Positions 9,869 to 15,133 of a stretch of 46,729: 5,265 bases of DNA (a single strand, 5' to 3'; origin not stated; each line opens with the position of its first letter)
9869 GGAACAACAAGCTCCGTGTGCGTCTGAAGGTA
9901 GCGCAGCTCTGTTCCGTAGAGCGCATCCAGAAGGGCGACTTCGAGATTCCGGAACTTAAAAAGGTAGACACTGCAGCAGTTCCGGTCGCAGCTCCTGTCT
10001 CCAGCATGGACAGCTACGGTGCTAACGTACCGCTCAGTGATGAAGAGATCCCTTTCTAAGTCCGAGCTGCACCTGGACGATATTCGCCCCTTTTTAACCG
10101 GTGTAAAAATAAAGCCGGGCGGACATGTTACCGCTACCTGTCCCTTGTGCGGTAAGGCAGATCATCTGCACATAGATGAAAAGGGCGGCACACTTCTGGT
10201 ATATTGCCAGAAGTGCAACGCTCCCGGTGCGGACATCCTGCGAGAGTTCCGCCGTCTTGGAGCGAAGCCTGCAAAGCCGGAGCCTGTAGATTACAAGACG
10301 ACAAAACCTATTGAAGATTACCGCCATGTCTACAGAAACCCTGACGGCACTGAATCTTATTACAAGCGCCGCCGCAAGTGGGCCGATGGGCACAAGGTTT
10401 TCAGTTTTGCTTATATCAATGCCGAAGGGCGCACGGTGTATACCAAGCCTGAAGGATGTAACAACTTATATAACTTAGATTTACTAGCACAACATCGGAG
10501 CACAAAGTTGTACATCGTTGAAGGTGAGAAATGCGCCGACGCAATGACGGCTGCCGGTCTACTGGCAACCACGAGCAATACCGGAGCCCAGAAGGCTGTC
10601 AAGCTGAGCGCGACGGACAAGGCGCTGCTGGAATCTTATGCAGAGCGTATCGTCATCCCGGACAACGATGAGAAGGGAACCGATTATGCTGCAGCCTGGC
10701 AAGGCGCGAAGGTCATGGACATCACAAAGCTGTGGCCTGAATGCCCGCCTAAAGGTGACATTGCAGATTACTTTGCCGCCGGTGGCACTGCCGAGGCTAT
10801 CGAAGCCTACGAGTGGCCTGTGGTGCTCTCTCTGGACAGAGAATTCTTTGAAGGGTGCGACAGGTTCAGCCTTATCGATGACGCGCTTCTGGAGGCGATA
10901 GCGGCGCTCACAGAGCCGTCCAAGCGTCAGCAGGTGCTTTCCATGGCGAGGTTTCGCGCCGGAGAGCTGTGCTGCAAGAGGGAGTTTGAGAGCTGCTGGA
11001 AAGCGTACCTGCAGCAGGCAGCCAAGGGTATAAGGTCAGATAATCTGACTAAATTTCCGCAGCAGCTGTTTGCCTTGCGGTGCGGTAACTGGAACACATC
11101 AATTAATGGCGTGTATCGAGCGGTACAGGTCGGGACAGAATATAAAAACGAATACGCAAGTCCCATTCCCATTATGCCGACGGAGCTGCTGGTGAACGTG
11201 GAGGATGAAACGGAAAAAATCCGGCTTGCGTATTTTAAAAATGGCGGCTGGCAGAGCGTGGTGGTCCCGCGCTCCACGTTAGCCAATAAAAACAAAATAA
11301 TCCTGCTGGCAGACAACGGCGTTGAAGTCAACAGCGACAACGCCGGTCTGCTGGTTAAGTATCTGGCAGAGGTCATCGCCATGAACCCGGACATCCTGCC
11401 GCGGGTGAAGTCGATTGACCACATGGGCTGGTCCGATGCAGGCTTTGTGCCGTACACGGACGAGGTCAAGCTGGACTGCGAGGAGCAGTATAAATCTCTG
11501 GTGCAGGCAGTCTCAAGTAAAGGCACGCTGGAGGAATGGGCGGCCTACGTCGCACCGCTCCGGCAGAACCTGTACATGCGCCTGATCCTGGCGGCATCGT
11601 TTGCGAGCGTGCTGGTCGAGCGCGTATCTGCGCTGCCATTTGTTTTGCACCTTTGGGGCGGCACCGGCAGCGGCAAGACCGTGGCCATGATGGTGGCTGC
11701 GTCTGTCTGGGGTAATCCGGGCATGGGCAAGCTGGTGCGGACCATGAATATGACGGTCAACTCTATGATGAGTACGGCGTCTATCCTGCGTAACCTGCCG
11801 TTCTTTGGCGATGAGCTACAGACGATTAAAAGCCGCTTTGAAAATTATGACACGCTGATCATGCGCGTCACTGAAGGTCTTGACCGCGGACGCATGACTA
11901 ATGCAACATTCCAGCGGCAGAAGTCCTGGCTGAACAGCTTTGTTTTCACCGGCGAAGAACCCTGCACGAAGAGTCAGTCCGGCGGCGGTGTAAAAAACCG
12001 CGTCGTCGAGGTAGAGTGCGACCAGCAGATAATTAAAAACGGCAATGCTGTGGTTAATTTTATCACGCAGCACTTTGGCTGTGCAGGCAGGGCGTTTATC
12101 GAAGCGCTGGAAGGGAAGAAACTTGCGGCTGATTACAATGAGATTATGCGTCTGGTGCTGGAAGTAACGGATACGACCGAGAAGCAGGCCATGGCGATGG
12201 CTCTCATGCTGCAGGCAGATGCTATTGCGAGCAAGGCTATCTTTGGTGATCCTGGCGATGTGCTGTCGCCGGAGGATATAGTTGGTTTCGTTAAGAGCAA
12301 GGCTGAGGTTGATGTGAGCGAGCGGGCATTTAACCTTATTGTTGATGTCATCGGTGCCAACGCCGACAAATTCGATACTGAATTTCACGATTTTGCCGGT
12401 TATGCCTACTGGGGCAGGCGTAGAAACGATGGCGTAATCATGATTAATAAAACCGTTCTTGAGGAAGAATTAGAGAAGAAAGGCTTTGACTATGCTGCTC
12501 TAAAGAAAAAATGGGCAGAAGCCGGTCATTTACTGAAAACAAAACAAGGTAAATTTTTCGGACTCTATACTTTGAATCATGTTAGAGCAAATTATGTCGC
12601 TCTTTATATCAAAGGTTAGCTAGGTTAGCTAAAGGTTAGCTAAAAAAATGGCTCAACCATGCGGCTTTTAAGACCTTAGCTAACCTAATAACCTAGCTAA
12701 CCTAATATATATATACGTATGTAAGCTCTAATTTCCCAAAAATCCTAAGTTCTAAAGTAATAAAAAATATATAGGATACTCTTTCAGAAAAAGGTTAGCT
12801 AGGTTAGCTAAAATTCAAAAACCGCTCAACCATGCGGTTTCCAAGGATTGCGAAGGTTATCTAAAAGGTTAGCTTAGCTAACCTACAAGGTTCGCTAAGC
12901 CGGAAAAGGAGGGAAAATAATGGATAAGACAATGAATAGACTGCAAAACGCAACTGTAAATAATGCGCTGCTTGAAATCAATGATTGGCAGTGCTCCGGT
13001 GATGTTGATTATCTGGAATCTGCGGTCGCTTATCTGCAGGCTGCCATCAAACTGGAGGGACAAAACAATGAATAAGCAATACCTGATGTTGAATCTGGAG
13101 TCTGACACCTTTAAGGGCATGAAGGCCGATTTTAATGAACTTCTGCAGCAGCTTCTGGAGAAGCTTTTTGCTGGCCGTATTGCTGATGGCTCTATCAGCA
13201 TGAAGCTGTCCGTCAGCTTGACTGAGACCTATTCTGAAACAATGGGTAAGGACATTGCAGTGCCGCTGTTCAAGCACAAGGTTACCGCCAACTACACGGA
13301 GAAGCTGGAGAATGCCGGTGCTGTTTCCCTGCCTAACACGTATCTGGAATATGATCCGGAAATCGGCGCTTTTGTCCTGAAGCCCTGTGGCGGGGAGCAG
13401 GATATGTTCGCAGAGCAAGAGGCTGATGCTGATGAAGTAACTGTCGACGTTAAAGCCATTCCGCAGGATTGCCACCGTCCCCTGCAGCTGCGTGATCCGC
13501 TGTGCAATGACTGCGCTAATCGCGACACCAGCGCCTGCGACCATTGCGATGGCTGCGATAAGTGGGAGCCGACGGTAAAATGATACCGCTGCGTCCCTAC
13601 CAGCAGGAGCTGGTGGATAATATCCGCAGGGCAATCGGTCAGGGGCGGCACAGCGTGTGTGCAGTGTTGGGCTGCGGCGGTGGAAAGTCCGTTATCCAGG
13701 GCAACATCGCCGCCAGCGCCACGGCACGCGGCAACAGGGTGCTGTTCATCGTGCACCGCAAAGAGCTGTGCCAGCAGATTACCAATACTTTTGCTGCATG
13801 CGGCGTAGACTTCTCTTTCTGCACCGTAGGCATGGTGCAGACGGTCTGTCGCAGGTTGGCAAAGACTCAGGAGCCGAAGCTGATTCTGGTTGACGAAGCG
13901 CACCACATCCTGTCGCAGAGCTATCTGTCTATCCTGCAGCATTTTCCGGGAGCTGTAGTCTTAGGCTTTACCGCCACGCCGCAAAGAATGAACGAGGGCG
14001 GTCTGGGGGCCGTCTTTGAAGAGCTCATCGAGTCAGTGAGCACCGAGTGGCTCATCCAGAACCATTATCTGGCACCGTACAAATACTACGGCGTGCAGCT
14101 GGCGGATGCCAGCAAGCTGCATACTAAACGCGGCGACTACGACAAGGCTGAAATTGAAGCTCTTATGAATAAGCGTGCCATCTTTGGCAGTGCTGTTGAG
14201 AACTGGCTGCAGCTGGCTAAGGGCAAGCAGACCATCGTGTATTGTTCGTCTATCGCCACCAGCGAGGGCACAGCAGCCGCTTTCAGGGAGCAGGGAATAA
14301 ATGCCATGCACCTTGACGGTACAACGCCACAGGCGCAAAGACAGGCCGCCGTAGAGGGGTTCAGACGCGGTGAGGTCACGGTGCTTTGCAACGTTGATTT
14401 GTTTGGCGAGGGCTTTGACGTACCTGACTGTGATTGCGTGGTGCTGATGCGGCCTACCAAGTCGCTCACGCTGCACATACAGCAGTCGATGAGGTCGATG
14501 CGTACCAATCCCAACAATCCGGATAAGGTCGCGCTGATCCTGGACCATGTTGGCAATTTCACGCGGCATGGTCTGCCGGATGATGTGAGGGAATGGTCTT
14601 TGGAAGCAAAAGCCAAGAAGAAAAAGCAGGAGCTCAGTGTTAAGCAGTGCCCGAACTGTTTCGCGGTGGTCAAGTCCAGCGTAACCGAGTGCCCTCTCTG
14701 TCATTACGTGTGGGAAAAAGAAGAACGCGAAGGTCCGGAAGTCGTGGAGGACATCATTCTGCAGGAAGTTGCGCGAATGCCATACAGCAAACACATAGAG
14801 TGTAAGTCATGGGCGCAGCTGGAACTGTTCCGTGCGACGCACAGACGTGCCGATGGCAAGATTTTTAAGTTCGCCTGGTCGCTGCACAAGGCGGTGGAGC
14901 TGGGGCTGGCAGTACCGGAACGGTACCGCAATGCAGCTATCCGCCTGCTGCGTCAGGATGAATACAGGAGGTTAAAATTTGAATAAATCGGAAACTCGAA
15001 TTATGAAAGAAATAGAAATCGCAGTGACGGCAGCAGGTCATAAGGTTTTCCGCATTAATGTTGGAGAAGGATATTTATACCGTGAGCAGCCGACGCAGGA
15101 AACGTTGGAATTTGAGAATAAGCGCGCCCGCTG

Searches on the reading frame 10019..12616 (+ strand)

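Call 35: search_protein_families(library=phrogs, proteins=[window:10019-12616:+], max_evalue=0.00001)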
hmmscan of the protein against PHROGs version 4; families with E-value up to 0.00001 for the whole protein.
window:10019-12616:+ (866 aa): 5 families
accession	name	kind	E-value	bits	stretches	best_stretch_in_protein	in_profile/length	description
phrog_8841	-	DNA, RNA and nucleotide metabolism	8.7e-146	488.2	1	287-849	22-599/633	DNA primase/helicase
phrog_25314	-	unknown function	5.2e-20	72.3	1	416-644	482-720/1010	-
phrog_239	-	DNA, RNA and nucleotide metabolism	2e-17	64.4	1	98-318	142-361/801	DNA primase/helicase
phrog_1139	-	DNA, RNA and nucleotide metabolism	1.4e-11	44.1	1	459-695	443-702/895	DNA primase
phrog_6088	-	DNA, RNA and nucleotide metabolism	1.2e-07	31.6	1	105-260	138-288/772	DNA primase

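Call 36: search_protein_families(library=pfam, proteins=[window:10019-12616:+], max_evalue=0.001)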
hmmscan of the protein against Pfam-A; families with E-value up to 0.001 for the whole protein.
window:10019-12616:+ (866 aa): 3 families
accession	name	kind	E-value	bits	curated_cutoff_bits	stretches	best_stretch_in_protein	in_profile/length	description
PF06048.17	DUF927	-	2.7e-36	126.2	22.6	1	379-627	24-274/284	Domain of unknown function (DUF927)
PF18662.7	HTH_56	-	5.6e-10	39.7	26.2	1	765-842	1-83/111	Cch helix turn helix domain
PF14354.12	Lar_restr_allev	-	0.00083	20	28.6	0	41-71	6-35/58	Restriction alleviation protein Lar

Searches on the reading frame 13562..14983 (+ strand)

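Call 35: search_protein_families(library=phrogs, proteins=[window:13562-14983:+], max_evalue=0.00001)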
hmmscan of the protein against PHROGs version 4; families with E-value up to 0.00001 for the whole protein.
window:13562-14983:+ (474 aa): 4 families
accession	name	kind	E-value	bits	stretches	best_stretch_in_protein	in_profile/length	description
phrog_16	-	DNA, RNA and nucleotide metabolism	5.3e-109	366.8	1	6-407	269-659/986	DNA helicase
phrog_9690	-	DNA, RNA and nucleotide metabolism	1.9e-15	57.7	1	106-332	42-271/306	DNA helicase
phrog_16694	-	unknown function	8.1e-13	48.2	1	8-81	273-348/1010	-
phrog_62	-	DNA, RNA and nucleotide metabolism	3.2e-11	42.4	1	205-308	984-1090/1881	DNA helicase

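Call 36: search_protein_families(library=pfam, proteins=[window:13562-14983:+], max_evalue=0.001)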
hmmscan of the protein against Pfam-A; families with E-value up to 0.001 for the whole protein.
window:13562-14983:+ (474 aa): 6 families
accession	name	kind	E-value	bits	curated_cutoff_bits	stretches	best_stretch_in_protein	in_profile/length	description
PF04851.21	ResIII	-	3.9e-25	89.1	22.5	2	8-81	2-77/164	Type III restriction enzyme, res subunit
PF00271.37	Helicase_C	-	1.2e-20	74.2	23.5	1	213-315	7-109/110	Helicase conserved C-terminal domain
PF00270.35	DEAD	-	1.2e-10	41.8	26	0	11-80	1-68/167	DEAD/DEAH box helicase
PF18766.7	SWI2_SNF2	-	2.4e-09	37.6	26.7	1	101-177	115-192/221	SWI2/SNF2 ATPase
PF10571.15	UPF0547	-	3.5e-05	24.3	29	1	361-386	1-26/26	Uncharacterised protein family UPF0547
PF25199.1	nSTAND_NTPase5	-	0.00053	20.3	34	0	7-119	18-111/145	Novel STAND NTPase 5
